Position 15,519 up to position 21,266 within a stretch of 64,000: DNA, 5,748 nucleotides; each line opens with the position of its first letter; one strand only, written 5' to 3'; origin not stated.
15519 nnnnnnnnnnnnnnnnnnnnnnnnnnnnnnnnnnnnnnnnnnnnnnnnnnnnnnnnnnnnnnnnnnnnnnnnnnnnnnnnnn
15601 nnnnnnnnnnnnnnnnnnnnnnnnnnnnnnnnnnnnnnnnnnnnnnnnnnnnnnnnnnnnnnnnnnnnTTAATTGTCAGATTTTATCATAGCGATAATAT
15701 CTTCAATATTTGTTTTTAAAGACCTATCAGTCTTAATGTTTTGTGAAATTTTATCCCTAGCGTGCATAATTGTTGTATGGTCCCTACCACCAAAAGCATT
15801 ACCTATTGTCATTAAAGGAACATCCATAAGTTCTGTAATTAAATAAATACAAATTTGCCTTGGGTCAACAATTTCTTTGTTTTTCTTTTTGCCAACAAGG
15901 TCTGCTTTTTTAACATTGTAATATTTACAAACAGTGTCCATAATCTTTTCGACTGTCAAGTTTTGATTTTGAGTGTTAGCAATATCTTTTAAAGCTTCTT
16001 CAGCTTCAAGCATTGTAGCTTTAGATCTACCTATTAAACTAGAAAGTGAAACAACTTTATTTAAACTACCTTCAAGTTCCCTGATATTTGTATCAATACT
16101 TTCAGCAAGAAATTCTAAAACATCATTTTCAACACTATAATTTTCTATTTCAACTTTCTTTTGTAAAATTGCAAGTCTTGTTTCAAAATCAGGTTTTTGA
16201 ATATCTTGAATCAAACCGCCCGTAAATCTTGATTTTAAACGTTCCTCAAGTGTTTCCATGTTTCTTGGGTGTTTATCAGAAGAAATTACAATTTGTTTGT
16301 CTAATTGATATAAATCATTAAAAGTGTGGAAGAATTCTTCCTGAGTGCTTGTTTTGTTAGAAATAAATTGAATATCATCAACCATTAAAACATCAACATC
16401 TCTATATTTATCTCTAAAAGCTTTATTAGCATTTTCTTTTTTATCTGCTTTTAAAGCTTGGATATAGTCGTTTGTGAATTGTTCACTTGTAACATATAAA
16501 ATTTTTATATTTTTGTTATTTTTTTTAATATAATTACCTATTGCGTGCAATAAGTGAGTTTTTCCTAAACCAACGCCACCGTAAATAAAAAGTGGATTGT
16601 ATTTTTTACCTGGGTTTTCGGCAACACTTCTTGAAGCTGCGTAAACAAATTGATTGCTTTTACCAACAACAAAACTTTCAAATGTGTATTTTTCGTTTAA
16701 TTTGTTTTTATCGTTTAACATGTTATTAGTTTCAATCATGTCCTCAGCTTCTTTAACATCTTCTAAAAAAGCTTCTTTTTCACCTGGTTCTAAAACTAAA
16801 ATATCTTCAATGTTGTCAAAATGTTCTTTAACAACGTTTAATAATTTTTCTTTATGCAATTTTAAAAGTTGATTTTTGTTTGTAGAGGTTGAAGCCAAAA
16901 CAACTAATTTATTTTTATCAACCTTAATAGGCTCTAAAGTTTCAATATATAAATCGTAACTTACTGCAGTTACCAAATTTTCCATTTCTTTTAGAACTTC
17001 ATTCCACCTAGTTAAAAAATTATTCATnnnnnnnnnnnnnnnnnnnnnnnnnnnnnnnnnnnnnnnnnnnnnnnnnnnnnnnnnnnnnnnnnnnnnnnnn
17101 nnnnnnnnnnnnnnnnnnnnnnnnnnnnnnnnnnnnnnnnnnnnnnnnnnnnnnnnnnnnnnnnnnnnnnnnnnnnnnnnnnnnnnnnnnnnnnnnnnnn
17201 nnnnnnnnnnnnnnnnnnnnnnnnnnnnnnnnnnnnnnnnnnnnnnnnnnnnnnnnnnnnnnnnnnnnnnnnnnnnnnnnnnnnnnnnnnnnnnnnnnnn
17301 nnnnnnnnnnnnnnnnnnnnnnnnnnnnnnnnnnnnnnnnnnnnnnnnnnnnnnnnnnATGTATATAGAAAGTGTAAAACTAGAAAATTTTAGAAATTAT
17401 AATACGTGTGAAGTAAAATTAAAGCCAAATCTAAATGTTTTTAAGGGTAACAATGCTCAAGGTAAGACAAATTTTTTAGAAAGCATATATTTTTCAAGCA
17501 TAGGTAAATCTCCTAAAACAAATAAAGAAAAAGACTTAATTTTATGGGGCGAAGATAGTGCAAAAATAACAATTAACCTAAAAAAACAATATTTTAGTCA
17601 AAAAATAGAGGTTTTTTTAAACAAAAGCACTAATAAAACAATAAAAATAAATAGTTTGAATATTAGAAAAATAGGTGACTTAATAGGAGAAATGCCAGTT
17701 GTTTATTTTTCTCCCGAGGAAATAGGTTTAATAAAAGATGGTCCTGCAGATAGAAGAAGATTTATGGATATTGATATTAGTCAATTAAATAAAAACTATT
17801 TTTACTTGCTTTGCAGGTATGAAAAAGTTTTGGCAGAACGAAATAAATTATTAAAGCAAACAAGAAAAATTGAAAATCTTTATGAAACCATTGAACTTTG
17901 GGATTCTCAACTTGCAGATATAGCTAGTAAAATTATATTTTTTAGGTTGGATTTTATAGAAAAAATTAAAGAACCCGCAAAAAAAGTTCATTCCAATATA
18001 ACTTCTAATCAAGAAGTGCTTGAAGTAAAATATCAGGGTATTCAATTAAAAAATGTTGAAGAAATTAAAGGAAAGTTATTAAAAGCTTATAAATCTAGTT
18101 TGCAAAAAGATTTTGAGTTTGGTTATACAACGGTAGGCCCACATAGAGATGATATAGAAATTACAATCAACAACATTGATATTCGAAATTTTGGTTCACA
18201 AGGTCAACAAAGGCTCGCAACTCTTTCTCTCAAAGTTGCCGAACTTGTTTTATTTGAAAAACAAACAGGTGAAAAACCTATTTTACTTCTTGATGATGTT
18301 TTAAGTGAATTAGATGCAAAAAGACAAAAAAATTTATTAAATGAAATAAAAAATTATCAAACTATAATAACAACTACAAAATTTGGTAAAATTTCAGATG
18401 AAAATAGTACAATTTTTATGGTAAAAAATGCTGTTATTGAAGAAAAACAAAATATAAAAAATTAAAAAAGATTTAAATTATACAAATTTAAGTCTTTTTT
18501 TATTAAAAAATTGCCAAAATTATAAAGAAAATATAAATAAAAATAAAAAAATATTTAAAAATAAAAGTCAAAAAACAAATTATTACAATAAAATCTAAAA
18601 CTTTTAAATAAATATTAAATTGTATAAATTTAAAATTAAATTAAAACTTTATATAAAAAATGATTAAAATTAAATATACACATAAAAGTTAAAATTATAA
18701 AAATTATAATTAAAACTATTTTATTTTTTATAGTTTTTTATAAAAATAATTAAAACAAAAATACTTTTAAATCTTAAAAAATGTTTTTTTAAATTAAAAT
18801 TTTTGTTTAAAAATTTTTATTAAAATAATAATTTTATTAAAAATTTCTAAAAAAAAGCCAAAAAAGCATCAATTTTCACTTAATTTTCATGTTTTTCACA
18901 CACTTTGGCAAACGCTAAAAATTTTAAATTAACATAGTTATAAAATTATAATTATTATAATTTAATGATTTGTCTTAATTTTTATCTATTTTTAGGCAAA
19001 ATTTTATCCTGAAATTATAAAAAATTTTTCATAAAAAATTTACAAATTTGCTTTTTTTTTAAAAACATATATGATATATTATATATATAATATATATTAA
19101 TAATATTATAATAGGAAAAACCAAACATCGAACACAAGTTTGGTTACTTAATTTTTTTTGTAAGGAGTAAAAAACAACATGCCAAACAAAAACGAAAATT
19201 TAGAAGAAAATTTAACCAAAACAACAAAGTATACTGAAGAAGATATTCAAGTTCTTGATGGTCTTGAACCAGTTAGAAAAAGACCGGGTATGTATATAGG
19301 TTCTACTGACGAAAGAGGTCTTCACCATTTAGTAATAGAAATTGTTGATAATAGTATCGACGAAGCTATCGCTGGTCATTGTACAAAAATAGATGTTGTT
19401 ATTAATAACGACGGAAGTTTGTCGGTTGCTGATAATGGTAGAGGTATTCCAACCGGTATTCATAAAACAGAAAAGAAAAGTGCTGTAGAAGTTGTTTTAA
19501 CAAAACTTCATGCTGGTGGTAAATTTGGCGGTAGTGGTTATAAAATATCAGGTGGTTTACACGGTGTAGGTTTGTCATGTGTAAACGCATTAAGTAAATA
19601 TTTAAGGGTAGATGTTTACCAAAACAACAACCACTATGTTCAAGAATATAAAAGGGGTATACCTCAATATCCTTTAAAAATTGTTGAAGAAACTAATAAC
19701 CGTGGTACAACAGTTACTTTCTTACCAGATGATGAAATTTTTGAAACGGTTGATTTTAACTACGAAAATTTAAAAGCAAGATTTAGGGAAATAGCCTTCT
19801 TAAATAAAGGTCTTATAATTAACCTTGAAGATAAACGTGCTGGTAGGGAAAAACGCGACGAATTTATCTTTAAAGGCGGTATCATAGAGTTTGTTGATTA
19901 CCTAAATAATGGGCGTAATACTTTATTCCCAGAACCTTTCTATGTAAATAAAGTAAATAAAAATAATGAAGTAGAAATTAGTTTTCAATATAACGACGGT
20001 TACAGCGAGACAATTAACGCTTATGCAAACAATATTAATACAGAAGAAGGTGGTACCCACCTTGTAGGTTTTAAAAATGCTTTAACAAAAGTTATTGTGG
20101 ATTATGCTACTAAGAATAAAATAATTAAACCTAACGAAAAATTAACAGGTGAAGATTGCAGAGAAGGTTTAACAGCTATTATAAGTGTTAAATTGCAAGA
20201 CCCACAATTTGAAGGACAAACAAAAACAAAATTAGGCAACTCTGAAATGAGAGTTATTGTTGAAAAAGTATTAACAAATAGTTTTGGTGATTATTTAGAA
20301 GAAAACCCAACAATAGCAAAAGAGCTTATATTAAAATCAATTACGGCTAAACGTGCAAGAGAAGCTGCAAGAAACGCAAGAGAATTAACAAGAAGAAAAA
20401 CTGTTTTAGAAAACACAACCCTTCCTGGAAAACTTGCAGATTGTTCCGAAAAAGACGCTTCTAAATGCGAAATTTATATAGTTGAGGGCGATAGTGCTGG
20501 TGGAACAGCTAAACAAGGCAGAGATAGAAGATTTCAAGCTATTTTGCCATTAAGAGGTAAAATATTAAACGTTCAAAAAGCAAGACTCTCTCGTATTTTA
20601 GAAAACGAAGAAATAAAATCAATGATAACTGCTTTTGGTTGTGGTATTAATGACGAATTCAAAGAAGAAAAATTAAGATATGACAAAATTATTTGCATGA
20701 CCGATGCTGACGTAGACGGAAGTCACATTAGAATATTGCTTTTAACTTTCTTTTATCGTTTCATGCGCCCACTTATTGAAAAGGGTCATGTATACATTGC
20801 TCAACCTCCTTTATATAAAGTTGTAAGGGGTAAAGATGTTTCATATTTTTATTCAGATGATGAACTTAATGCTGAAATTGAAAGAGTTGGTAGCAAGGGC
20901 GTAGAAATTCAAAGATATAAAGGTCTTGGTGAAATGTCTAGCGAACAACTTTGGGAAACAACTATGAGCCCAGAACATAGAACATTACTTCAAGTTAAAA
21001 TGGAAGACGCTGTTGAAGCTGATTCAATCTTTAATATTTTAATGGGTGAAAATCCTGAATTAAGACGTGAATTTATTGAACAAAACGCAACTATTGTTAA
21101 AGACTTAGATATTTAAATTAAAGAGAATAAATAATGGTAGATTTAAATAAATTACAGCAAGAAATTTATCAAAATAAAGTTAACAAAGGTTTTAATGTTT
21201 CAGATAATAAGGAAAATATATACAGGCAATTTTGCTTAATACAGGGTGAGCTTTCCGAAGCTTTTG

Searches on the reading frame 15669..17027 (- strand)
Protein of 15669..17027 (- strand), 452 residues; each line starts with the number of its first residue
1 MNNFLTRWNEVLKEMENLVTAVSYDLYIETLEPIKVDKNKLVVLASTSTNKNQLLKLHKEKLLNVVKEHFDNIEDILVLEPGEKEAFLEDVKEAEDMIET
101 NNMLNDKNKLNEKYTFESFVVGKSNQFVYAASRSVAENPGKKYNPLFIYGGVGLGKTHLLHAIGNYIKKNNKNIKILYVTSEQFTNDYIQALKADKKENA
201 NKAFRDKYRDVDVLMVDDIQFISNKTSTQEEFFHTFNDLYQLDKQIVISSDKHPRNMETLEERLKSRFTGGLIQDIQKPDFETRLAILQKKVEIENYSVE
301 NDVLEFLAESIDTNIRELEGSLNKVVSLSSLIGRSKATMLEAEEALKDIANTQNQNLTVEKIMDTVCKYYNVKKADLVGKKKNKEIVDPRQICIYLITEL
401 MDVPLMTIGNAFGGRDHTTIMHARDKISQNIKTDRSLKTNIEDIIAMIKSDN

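Call 81: search_protein_families(library=pfam, proteins=[window:15669-17027:-], max_evalue=0.00001)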
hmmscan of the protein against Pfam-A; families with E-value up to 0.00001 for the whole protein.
window:15669-17027:- (452 aa): 4 families
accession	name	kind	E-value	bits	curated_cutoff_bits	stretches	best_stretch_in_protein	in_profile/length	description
PF00308.24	Bac_DnaA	-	8.6e-71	237.8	23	1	110-274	1-161/162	Bacterial DnaA ATPAse domain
PF08299.17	Bac_DnaA_C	-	1.7e-27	95.7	31.5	1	359-427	1-69/69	Bacterial dnaA protein helix-turn-helix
PF01695.23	IstB_IS21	-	1.4e-07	31.7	24.1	1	146-252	95-194/238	IstB-like ATP binding protein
PF00004.35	AAA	-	1.3e-06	29.3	21.2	1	147-268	2-123/131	ATPase family associated with various cellular activities (AAA)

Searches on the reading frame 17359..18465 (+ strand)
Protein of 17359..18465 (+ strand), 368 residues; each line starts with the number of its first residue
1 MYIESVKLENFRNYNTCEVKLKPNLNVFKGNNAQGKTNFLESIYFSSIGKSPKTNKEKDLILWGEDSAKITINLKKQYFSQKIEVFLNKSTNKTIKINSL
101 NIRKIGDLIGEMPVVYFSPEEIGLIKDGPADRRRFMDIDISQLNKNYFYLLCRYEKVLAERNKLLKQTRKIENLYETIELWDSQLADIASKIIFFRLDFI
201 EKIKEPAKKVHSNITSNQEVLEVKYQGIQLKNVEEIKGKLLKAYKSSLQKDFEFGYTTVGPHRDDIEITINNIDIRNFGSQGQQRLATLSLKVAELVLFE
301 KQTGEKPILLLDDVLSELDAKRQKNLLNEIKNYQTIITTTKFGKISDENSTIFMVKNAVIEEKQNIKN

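Call 81: search_protein_families(library=pfam, proteins=[window:17359-18465:+], max_evalue=0.00001)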
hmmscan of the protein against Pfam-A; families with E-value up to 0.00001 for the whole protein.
window:17359-18465:+ (368 aa): 3 families
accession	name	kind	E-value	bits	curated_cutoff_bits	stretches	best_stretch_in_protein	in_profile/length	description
PF02463.25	SMC_N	-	2.4e-18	66.8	40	1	2-358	1-217/220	RecF/RecN/SMC N terminal domain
PF13175.12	AAA_15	-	2.2e-10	41.2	32.1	1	1-310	1-332/374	AAA ATPase domain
PF13476.12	AAA_23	-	3.5e-07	31.5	27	1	5-214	1-173/201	AAA domain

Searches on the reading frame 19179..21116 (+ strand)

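Call 81: search_protein_families(library=pfam, proteins=[window:19179-21116:+], max_evalue=0.00001)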
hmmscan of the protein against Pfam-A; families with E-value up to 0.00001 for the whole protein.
window:19179-21116:+ (645 aa): 4 families
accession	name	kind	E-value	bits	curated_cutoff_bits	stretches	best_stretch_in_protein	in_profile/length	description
PF00204.31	DNA_gyraseB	-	2.1e-58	197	27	1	234-402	1-172/173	DNA gyrase B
PF00986.26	DNA_gyraseB_C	-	3.3e-30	104.5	29.8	1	573-634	2-63/63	DNA gyrase B subunit, carboxyl terminus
PF01751.28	Toprim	-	6.5e-22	78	23.1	1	431-542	1-95/96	Toprim domain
PF02518.31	HATPase_c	-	1.3e-17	64.6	26.4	1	43-184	1-108/111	Histidine kinase-, DNA gyrase B-, and HSP90-like ATPase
